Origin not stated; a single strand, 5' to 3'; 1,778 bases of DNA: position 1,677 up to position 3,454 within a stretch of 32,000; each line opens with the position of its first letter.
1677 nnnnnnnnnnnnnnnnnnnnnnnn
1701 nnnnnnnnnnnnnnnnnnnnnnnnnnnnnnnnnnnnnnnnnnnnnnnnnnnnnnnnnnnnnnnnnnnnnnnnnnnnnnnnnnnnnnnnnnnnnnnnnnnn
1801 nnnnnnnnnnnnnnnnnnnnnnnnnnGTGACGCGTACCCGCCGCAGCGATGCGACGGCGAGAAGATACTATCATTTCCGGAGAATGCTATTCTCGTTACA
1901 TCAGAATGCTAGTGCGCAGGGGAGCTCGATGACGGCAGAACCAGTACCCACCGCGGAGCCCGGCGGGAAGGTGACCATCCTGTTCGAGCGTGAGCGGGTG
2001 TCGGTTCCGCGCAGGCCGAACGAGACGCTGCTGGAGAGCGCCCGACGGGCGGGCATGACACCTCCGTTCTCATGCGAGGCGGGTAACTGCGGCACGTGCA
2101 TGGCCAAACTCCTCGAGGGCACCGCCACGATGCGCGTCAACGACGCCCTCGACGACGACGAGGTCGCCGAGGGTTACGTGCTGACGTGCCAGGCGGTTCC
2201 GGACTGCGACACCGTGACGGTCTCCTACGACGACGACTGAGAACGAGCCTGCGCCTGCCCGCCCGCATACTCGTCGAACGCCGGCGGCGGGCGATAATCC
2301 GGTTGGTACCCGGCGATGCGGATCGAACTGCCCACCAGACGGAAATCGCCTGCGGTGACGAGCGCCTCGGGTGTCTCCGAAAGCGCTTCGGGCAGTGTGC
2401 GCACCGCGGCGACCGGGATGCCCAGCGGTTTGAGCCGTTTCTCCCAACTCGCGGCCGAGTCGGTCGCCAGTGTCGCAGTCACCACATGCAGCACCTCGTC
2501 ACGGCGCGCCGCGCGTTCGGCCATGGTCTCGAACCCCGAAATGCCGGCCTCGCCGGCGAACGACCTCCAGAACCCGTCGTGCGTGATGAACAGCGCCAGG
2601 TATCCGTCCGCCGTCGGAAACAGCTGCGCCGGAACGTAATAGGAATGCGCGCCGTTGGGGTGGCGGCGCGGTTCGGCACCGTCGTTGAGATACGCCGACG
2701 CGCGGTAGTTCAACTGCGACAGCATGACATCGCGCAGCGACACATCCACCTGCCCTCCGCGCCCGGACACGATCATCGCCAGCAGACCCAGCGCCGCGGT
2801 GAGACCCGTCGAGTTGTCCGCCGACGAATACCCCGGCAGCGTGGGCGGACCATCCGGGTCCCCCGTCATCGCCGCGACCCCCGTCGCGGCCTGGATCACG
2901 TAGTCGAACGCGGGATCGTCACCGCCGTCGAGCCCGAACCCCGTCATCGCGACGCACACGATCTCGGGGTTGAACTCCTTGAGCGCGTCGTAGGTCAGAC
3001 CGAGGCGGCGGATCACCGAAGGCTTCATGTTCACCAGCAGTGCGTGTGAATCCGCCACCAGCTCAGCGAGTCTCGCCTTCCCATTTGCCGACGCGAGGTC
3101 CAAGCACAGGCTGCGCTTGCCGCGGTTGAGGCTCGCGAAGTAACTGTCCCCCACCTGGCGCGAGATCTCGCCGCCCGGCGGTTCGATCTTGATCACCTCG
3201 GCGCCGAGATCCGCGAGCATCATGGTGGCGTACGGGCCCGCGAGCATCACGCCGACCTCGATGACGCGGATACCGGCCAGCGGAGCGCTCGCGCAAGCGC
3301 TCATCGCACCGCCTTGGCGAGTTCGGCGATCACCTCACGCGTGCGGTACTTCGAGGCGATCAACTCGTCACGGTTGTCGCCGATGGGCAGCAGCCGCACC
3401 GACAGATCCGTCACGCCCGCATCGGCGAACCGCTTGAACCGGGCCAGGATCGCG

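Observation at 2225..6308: B12 acyl-CoA mutase, LLM (F420-type) oxidoreductase and family III CoA-transferase form one translationally coupled cistron chain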

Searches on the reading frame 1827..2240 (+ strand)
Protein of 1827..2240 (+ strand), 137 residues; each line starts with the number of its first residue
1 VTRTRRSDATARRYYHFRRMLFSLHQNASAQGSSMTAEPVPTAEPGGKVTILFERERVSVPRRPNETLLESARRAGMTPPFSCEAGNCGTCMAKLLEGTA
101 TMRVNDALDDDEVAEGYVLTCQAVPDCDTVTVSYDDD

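Call 16: search_protein_families(library=pfam, proteins=[window:1827-2240:+], max_evalue=0.01)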
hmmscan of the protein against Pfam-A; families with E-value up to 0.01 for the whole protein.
window:1827-2240:+ (137 aa): 1 family
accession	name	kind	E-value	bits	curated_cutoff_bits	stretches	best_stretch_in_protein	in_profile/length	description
PF00111.32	Fer2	-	7.1e-17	61.6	21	1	55-125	5-76/77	2Fe-2S iron-sulfur cluster binding domain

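Call 67: search_protein_families(library=ncbifam, proteins=[window:1827-2240:+], max_evalue=1e-10)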
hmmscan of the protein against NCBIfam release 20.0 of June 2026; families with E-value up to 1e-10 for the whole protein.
window:1827-2240:+ (137 aa): 5 families
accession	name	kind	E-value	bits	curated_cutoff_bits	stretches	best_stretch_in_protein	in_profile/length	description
TIGR02160.1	PA_CoA_Oxy5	hypoth_equivalog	3.8e-25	88.4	420.8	1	42-135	258-352/352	1,2-phenylacetyl-CoA epoxidase subunit PaaE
TIGR02008.1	fdx_plant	subfamily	9.9e-16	57.3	81.15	1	61-131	18-88/97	ferredoxin [2Fe-2S]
NF041393.1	Frdxn_Halo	equivalog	4.3e-15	55.7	150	1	63-134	43-115/128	ferredoxin Fer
NF058606.1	GlBtMonoRdsGbcB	equivalog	1.6e-14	53.6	500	1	42-132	271-360/362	glycine betaine monooxygenase reductase subunit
NF040810.1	BenC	equivalog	5.6e-14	52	430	1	63-130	18-88/333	benzoate 1,2-dioxygenase electron transfer component BenC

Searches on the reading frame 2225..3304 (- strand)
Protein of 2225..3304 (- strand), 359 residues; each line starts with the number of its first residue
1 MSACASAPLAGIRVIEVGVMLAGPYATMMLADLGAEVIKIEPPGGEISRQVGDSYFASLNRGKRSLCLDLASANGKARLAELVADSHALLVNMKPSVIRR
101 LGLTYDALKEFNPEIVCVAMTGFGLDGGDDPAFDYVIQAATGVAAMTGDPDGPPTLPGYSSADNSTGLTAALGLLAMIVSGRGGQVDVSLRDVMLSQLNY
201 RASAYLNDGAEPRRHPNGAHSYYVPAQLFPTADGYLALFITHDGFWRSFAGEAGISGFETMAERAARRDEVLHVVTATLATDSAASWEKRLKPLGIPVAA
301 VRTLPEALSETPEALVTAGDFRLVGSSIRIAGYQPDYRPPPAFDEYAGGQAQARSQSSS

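Call 6: search_protein_families(library=pfam, proteins=[window:2225-3304:-])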
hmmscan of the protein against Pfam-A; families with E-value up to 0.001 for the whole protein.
window:2225-3304:- (359 aa): 1 family
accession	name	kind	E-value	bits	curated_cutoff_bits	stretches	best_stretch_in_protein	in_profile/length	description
PF02515.22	CoA_transf_3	-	6.4e-85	285.9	23.3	1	9-310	1-320/366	CoA-transferase family III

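Call 8: search_protein_families(library=ncbifam, proteins=[window:2225-3304:-])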
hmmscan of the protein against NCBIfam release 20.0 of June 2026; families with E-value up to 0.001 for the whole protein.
window:2225-3304:- (359 aa): 7 families
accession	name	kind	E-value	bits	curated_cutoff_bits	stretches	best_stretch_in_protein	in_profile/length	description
NF052585.1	SucGlutTfsCaiB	equivalog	1.2e-54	185.5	750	1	5-290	4-314/394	succinate--glutarate CoA-transferase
NF041294.1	Scnl_mescCoAtase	equivalog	8.1e-49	166.7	700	1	9-305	4-323/381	succinyl-CoA:mesaconate CoA-transferase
NF008511.0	PRK11430.1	equivalog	5e-47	160.8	522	1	5-342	6-365/381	CoA:oxalate CoA-transferase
NF003809.0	PRK05398.1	subfamily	3.6e-39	134.5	442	1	6-196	2-206/416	formyl-CoA transferase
TIGR03253.1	oxalate_frc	equivalog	2.2e-36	125.4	504.2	1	7-196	2-205/416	formyl-CoA transferase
NF002914.1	PRK03525.1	equivalog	1.4e-29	103.2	413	1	7-241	8-248/400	L-carnitine CoA-transferase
TIGR04253.1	mesacon_CoA_iso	equivalog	1.9e-21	76.5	725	1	9-267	3-270/403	2-methylfumaryl-CoA isomerase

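Call 18: search_solved_structures(query=window:2225-3304:-, show_alignments=2)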
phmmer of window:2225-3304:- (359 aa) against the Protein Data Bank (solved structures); distinct sequences matched with E-value up to 0.001: 35.
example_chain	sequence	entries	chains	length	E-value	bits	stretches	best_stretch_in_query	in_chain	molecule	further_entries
10uh_A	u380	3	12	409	2.3e-48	168.1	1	7-312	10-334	Formyl-coenzyme a transferase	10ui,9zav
4hl6_A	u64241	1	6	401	1.2e-45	159.1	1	6-348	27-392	Uncharacterized protein YfdE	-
4ed9_A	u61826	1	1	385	1.1e-41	146.2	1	5-309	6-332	CAIB/BAIF family protein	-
9br7_A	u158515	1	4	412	4.7e-37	130.9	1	7-344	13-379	Succinate--hydroxymethylglutarate CoA-transferase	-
9br6_A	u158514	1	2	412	3.7e-36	128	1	7-344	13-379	Succinate--hydroxymethylglutarate CoA-transferase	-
5yit_A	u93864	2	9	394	5.5e-32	114.3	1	6-307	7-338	CoA transferase III | Uncharacterized protein Rv3272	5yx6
5yiy_A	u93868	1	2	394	6.9e-31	110.6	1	6-307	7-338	CoA transferase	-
1pt5_A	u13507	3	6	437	2.8e-30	108.7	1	4-199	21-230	Hypothetical protein yfdW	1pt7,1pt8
1pqy_A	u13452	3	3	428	3.5e-30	108.3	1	5-199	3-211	Hypothetical protein yfdW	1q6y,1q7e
1xk6_A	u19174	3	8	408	1.9e-29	105.9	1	7-309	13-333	Crotonobetainyl-CoA:carnitine CoA-transferase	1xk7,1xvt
1xa3_A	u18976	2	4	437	2.5e-29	105.5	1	7-309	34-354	Crotonobetainyl-CoA:carnitine CoA-transferase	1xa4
1xvu_A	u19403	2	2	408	3.3e-29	105.1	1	7-309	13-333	Crotonobetainyl-CoA:carnitine CoA-transferase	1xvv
2vjq_A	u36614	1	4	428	3.6e-28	101.7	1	7-199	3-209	FORMYL-COENZYME A TRANSFERASE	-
2vjo_A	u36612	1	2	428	4.4e-28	101.4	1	7-199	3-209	FORMYL-COENZYME A TRANSFERASE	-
2vjp_A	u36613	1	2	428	5.6e-28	101.1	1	7-199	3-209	FORMYL-COENZYME A TRANSFERASE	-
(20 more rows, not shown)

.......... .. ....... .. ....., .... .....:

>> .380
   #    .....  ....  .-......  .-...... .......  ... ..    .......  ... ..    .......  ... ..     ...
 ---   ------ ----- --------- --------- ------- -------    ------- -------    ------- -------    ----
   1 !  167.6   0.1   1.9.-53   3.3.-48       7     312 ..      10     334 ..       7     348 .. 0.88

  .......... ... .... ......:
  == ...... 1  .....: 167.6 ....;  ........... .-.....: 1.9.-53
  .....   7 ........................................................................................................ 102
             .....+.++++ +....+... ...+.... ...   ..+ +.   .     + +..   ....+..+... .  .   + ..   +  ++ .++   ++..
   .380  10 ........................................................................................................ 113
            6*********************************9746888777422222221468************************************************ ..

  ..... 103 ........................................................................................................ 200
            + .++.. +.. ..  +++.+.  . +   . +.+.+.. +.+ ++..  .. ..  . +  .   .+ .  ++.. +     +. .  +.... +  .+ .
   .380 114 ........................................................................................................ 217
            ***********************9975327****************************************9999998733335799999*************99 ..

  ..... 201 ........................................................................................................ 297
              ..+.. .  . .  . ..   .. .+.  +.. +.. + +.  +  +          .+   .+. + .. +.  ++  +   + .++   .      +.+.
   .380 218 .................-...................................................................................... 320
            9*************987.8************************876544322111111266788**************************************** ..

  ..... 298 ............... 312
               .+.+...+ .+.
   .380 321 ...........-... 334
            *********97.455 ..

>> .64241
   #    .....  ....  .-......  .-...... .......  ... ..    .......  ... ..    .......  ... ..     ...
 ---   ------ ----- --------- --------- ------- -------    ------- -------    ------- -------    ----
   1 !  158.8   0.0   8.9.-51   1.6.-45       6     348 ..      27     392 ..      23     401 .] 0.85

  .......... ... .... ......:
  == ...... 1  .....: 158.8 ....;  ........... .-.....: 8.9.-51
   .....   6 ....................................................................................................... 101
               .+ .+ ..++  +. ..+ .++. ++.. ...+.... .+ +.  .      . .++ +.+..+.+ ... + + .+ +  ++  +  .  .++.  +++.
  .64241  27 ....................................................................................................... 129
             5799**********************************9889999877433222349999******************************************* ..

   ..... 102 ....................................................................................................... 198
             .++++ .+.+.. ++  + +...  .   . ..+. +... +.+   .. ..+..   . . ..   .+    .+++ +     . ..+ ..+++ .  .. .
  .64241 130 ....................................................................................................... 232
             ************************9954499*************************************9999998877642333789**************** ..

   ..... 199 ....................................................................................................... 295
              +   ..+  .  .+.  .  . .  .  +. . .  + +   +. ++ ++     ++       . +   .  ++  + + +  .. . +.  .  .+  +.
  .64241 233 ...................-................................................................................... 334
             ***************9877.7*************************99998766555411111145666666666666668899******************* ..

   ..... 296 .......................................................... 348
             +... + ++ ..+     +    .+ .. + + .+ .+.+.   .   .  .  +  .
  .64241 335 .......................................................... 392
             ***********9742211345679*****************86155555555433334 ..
